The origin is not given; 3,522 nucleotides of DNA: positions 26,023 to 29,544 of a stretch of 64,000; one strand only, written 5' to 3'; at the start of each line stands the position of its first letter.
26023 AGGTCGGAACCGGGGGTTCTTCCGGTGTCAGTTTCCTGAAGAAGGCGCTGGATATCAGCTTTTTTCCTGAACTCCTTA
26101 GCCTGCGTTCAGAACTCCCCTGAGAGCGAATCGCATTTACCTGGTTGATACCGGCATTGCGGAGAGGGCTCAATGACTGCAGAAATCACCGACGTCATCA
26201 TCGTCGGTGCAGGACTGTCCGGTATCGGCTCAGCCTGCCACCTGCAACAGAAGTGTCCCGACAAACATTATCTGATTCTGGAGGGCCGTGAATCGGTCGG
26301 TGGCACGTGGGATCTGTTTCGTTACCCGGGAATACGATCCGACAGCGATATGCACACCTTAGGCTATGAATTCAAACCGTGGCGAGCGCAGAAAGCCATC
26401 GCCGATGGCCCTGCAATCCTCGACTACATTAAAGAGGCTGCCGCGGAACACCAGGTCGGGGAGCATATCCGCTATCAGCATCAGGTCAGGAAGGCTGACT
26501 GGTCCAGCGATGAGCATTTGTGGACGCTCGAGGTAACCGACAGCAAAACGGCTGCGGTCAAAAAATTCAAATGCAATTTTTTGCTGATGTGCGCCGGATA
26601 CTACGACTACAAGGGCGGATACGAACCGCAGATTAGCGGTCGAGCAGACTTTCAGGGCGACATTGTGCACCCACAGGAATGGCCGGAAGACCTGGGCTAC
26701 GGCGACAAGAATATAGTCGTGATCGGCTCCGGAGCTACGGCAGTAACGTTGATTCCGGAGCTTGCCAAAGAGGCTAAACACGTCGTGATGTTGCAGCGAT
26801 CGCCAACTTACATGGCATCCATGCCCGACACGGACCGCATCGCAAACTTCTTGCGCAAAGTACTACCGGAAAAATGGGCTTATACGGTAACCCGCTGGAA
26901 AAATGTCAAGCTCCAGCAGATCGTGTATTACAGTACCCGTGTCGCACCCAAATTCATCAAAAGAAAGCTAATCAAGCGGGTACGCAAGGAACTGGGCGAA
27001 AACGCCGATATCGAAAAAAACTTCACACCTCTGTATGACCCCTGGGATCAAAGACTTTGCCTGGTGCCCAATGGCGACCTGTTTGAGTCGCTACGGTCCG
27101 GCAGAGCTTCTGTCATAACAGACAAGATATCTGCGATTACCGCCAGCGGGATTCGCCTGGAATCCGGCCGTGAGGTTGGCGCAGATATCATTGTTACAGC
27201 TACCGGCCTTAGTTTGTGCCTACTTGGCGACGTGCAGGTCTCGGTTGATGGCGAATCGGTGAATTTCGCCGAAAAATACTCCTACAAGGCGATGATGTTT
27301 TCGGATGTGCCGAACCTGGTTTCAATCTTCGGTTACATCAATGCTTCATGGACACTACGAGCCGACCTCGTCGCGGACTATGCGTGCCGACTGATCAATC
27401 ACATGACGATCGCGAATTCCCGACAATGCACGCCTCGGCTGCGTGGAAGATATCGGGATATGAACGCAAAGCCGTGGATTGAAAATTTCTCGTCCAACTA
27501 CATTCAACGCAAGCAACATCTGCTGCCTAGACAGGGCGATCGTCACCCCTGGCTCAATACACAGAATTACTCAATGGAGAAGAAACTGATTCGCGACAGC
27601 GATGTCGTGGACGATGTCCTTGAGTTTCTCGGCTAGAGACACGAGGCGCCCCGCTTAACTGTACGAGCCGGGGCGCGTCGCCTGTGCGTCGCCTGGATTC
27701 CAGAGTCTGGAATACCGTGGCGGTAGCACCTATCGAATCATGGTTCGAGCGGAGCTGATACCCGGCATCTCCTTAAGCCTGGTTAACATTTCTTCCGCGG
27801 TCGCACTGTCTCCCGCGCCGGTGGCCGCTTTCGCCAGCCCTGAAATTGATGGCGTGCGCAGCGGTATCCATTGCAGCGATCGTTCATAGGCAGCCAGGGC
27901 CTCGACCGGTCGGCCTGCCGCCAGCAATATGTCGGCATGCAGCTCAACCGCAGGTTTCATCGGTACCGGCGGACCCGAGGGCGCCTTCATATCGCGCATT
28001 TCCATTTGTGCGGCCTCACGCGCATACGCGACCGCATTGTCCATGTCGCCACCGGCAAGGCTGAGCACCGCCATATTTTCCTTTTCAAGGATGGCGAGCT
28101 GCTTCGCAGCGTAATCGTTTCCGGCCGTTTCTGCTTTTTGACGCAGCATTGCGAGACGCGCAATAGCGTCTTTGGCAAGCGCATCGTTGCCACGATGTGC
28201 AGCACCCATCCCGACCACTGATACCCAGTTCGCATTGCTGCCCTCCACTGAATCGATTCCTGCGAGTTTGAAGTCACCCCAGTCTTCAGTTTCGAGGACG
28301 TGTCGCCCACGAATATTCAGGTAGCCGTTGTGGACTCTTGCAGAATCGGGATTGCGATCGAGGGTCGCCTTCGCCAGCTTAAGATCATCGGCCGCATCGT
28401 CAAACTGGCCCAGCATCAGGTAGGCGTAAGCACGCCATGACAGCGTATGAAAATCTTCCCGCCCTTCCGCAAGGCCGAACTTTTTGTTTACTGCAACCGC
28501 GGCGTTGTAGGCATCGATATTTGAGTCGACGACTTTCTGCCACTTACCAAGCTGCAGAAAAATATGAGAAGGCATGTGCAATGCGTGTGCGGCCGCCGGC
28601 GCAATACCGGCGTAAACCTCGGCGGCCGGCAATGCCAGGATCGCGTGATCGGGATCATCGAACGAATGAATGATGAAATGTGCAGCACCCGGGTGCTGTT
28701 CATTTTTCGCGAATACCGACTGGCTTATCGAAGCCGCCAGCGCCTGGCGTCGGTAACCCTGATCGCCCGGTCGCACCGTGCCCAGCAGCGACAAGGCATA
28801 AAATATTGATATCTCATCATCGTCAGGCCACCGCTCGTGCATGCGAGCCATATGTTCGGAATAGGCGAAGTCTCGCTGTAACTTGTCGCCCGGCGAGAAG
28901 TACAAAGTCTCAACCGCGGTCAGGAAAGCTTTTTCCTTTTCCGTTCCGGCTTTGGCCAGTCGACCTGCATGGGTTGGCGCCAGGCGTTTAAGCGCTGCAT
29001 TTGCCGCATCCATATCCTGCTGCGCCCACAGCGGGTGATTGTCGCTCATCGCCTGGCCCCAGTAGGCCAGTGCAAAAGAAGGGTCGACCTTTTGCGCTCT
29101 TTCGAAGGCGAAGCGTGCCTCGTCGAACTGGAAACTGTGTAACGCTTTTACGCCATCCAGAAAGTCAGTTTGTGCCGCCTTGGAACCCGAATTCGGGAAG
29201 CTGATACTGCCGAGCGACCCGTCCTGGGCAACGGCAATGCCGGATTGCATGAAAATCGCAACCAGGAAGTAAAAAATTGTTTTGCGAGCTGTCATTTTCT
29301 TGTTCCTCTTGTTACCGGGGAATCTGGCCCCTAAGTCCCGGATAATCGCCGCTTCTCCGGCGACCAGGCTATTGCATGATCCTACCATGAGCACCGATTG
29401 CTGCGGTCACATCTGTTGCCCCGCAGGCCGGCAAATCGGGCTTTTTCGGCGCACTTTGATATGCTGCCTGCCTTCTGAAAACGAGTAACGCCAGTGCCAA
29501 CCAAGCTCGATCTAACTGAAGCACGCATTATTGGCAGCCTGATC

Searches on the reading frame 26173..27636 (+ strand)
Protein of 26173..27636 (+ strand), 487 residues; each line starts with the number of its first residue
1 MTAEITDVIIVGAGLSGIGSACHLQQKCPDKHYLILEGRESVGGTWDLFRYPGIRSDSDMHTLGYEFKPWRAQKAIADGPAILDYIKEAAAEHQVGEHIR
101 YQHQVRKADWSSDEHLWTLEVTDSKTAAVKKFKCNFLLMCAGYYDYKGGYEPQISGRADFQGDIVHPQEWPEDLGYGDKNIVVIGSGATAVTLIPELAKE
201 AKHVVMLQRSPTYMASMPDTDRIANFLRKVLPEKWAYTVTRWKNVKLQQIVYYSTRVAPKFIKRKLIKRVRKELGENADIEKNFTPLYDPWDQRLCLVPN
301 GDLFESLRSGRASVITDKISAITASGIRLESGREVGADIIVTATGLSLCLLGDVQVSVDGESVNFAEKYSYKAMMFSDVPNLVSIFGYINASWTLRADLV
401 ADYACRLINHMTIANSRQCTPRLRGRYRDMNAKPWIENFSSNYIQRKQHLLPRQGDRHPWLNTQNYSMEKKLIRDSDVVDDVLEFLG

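Call 6: search_protein_families(library=pfam, proteins=[window:26173-27636:+], max_evalue=0.01)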
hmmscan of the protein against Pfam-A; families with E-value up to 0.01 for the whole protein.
window:26173-27636:+ (487 aa): 13 families
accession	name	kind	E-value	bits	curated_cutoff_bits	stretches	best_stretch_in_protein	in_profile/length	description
PF13738.12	Pyr_redox_3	-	4.1e-11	43.1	30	1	9-221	1-207/305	Pyridine nucleotide-disulphide oxidoreductase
PF00743.25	FMO-like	-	5.8e-11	42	22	1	81-270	85-263/532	Flavin-binding monooxygenase-like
PF13450.12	NAD_binding_8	-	4.1e-10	40.2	21.9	1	10-63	1-52/68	NAD(P)-binding Rossmann-like domain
PF07992.20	Pyr_redox_2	-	7.6e-10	39.1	26.1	1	7-232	2-194/291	Pyridine nucleotide-disulphide oxidoreductase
PF13434.12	Lys_Orn_oxgnase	-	1e-06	28.6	21.3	1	93-277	106-284/339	L-lysine 6-monooxygenase/L-ornithine 5-monooxygenase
PF01266.30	DAO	-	1.4e-06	28.6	27.9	0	7-44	1-37/353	FAD dependent oxidoreductase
PF01946.23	Thi4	-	2.2e-06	27.5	26.2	1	6-45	18-56/235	Thi4 family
PF05834.18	Lycopene_cycl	-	0.00016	21.3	23.4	0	181-271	2-98/380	Lycopene cyclase protein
PF00070.33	Pyr_redox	-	0.00026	21.9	22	0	180-221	1-41/82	Pyridine nucleotide-disulphide oxidoreductase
PF06039.21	Mqo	-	0.00049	19.2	27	0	92-142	191-240/489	Malate:quinone oxidoreductase (Mqo)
PF13454.12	NAD_binding_9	-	0.0019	18.6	21.8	0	9-36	1-30/155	FAD-NAD(P)-binding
PF01488.26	Shikimate_DH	-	0.0086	16.6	24.3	0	177-212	11-47/138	Shikimate / quinate 5-dehydrogenase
PF13485.12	Peptidase_MA_2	-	0.0096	16.2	32.4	0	157-193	29-65/201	Peptidase MA superfamily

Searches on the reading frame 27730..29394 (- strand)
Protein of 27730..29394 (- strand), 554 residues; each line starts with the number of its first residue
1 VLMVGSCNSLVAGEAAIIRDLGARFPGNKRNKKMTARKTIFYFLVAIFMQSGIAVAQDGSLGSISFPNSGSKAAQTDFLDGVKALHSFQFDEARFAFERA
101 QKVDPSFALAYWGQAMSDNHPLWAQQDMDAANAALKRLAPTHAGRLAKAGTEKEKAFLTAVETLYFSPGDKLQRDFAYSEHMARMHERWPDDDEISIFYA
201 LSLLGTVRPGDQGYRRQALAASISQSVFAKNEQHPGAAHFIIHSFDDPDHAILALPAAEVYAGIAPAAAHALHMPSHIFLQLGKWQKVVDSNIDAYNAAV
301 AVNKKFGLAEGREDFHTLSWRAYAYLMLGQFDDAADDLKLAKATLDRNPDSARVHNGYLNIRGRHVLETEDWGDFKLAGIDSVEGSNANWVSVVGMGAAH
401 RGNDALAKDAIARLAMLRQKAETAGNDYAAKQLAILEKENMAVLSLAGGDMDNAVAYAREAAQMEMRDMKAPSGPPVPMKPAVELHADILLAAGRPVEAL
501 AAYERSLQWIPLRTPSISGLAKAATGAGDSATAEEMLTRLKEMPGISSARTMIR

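Call 68: search_protein_families(library=pfam, proteins=[window:27730-29394:-], max_evalue=0.0001)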
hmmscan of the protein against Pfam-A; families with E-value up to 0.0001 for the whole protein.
window:27730-29394:- (554 aa): 4 families
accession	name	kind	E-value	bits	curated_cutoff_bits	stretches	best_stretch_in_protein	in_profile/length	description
PF07719.23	TPR_2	-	8.1e-10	38.5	27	0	318-341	4-27/34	Tetratricopeptide repeat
PF00515.34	TPR_1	-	1.5e-08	34.6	27.8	0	318-341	4-27/34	Tetratricopeptide repeat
PF13428.12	TPR_14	-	3.6e-06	27.6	23.5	0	320-358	6-41/44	Tetratricopeptide repeat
PF14559.12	TPR_19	-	2.1e-05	25.2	25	1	490-541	1-52/68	Tetratricopeptide repeat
